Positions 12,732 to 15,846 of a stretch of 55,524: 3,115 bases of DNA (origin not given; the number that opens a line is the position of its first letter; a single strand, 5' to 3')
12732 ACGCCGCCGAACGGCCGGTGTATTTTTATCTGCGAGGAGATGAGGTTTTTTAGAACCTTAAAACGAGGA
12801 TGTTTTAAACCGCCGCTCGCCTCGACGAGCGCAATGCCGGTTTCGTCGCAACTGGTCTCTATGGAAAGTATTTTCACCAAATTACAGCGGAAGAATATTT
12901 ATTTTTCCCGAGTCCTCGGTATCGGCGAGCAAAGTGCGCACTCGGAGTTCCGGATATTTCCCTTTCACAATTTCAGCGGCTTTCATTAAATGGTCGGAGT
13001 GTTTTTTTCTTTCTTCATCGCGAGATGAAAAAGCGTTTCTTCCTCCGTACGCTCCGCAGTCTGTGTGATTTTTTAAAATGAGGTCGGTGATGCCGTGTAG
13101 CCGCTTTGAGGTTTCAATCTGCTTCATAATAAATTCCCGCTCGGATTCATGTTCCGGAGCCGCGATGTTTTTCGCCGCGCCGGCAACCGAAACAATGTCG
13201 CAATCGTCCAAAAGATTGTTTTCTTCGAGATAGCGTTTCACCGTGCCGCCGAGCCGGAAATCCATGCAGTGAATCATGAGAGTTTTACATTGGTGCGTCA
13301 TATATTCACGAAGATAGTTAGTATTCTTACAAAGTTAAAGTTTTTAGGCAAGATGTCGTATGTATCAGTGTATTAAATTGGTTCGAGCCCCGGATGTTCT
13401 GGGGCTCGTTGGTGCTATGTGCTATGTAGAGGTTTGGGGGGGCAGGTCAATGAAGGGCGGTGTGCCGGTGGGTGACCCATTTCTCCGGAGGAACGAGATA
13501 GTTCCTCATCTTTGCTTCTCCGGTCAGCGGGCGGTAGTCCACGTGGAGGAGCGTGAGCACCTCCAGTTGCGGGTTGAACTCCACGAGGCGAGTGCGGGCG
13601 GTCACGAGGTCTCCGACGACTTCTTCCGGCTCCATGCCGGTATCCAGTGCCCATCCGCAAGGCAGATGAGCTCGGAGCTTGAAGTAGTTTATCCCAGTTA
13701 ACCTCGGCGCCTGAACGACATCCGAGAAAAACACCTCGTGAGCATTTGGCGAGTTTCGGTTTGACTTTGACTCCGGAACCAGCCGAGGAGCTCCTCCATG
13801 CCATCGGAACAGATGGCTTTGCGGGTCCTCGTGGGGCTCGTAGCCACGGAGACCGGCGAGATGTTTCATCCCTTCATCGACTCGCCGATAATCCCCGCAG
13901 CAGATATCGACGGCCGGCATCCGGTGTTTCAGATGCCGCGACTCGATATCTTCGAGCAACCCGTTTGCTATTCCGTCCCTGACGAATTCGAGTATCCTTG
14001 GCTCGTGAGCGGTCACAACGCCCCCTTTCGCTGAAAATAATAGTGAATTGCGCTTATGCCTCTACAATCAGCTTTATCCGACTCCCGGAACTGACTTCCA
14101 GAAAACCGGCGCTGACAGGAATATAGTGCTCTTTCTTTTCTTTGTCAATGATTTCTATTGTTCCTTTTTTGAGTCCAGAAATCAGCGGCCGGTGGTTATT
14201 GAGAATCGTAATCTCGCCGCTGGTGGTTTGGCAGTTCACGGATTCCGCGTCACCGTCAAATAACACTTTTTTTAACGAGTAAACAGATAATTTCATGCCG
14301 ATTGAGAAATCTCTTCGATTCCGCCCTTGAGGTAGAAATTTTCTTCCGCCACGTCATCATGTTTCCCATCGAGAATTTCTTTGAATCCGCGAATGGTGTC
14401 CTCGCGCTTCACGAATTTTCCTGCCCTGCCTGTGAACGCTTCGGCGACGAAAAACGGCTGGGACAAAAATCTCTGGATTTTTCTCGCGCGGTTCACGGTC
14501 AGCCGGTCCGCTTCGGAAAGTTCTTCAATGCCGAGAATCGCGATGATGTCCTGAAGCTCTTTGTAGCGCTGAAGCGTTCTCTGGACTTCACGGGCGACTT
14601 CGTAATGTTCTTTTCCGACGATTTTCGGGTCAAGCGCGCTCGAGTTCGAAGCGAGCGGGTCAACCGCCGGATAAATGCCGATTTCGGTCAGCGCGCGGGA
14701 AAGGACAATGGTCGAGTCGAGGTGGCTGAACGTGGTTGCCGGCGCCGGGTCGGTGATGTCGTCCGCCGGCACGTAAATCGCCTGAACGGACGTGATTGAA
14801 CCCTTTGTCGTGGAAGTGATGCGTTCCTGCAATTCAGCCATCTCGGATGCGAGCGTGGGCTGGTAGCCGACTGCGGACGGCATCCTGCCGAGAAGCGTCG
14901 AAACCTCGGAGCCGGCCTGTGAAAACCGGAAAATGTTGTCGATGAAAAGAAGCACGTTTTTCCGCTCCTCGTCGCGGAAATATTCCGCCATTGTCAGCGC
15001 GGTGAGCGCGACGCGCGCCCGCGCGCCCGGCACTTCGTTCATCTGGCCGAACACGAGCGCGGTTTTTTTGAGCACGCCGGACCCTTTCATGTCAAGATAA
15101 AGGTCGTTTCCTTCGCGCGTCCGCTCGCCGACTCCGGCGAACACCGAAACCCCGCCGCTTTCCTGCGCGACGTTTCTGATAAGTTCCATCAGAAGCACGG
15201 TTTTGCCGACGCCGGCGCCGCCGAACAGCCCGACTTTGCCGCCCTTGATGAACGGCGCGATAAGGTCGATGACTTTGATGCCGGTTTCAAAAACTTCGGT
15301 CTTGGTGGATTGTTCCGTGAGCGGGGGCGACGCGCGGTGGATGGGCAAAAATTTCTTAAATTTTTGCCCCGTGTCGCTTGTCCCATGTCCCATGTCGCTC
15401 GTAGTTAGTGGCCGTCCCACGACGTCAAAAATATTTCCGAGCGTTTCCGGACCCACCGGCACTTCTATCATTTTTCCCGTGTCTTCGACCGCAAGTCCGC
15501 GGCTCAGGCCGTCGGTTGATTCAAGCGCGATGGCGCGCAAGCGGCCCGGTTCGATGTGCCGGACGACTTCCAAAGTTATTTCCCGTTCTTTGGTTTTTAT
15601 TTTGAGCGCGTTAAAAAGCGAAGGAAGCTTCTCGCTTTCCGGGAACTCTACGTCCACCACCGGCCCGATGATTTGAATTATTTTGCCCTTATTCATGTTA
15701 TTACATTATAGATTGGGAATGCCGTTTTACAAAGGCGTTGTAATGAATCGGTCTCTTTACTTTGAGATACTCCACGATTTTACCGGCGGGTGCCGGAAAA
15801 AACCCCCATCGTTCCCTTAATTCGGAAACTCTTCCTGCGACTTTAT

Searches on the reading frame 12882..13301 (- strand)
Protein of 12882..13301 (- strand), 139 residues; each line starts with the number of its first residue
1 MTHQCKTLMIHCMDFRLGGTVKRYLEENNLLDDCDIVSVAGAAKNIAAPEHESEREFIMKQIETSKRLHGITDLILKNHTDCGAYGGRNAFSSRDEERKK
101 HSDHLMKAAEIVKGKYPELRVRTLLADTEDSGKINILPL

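Call 39: search_protein_families(library=pfam, proteins=[window:12882-13301:-], max_evalue=0.01)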
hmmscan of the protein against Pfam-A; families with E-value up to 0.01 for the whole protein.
window:12882-13301:- (139 aa): 1 family
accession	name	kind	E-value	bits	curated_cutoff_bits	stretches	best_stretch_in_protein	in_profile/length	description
PF20393.3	Pro_CA_2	-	7.4e-17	62.2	30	1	4-128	3-117/125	Putative carbonic anhydrase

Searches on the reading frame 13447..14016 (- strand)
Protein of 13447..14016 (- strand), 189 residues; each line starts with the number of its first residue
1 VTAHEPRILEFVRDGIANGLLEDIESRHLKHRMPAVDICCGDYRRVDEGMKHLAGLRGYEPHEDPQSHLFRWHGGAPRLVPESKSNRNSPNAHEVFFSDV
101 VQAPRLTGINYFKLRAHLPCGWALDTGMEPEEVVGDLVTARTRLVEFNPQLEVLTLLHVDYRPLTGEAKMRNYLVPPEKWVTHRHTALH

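Call 39: search_protein_families(library=pfam, proteins=[window:13447-14016:-], max_evalue=0.01)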
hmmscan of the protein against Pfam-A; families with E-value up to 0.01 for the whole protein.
window:13447-14016:- (189 aa): 0 families

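Call 71: search_protein_families(library=padloc, proteins=[window:13447-14016:-], max_evalue=0.01)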
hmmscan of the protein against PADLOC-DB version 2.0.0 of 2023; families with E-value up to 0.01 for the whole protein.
window:13447-14016:- (189 aa): 0 families

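Call 72: search_protein_families(library=phrogs, proteins=[window:13447-14016:-], max_evalue=0.01)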
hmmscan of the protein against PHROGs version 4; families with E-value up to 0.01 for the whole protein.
window:13447-14016:- (189 aa): 0 families
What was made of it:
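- On Anti-phage defence or mobile-element cargo: No PADLOC or PHROGs hit (calls 71, 72).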

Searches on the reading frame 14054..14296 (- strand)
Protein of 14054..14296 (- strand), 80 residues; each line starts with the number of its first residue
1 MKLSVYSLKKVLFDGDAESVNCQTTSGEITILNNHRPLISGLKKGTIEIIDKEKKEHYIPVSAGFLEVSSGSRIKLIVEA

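Call 3: search_protein_families(library=pfam, proteins=[window:14054-14296:-], max_evalue=0.1)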
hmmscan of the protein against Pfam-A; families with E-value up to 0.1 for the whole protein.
window:14054-14296:- (80 aa): 1 family
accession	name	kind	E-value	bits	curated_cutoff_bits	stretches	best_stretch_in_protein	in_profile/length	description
PF02823.21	ATP-synt_DE_N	-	2.9e-20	72.5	27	1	1-77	1-76/80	ATP synthase, Delta/Epsilon chain, beta-sandwich domain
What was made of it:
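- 14054..14296 (-): atpC (F1 epsilon), only 80 aa: the N-terminal beta-sandwich alone. PF02823 E 2.9e-20 covering residues 1-77 (call 3)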

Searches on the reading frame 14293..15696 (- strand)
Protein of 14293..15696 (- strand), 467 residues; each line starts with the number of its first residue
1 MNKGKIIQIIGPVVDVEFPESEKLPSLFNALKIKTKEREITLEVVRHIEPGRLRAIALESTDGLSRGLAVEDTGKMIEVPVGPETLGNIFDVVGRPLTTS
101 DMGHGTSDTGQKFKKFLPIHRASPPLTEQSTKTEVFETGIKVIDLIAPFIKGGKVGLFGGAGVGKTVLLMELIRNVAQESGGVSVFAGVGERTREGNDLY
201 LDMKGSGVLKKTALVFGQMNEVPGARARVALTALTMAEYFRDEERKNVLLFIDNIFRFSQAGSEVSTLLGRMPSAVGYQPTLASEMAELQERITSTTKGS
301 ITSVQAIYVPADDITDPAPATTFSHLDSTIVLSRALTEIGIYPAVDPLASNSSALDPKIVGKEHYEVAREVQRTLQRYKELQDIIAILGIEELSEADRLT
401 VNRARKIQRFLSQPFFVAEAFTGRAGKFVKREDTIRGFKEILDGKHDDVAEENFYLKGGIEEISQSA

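Call 3: search_protein_families(library=pfam, proteins=[window:14293-15696:-], max_evalue=0.1)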
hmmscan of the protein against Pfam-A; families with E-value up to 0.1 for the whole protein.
window:14293-15696:- (467 aa): 14 families
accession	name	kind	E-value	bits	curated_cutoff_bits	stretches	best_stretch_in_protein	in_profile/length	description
PF00006.31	ATP-synt_ab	-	8.1e-75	251.6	29.5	1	139-352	1-213/213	ATP synthase alpha/beta family, nucleotide-binding domain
PF02874.29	ATP-synt_ab_N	-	7.4e-17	62.1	20.9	1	6-74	1-69/69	ATP synthase alpha/beta family, beta-barrel domain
PF22919.1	ATP-synt_VA_C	-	6.7e-16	58.6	24.7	1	356-422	4-72/101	C-terminal domain of V and A type ATP synthase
PF13481.12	AAA_25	-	5.1e-05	23.4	27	1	144-231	24-109/195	AAA domain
PF01637.24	ATPase_2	-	0.00061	20.1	33.2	1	157-262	25-124/225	ATPase domain predominantly from Archaea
PF06745.19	ATPase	-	0.0035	17.2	26.6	1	137-208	2-72/231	KaiC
PF03193.22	RsgA_GTPase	-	0.0057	16.9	30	1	142-200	96-154/174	RsgA GTPase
PF18269.6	T3SS_ATPase_C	-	0.0065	16.8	22.7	1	360-413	1-55/72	T3SS EscN ATPase C-terminal domain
PF00005.33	ABC_tran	-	0.0071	17.4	25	1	151-185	10-44/137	ABC transporter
PF13191.12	AAA_16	-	0.019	15.9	32.6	0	156-192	28-62/167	AAA ATPase domain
PF00004.35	AAA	-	0.037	14.9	21.2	0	157-262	3-73/131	ATPase family associated with various cellular activities (AAA)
PF13173.12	AAA_14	-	0.038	14.4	27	0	157-270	7-86/129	AAA domain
PF05729.18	NACHT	-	0.079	13.2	26.7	0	157-180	5-28/167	NACHT domain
PF25199.1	nSTAND_NTPase5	-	0.093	13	34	0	157-181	46-69/145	Novel STAND NTPase 5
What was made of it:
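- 14293..15696 (-): atpD (F1 beta), 467 aa. PF00006, PF02874, PF22919 (call 3)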
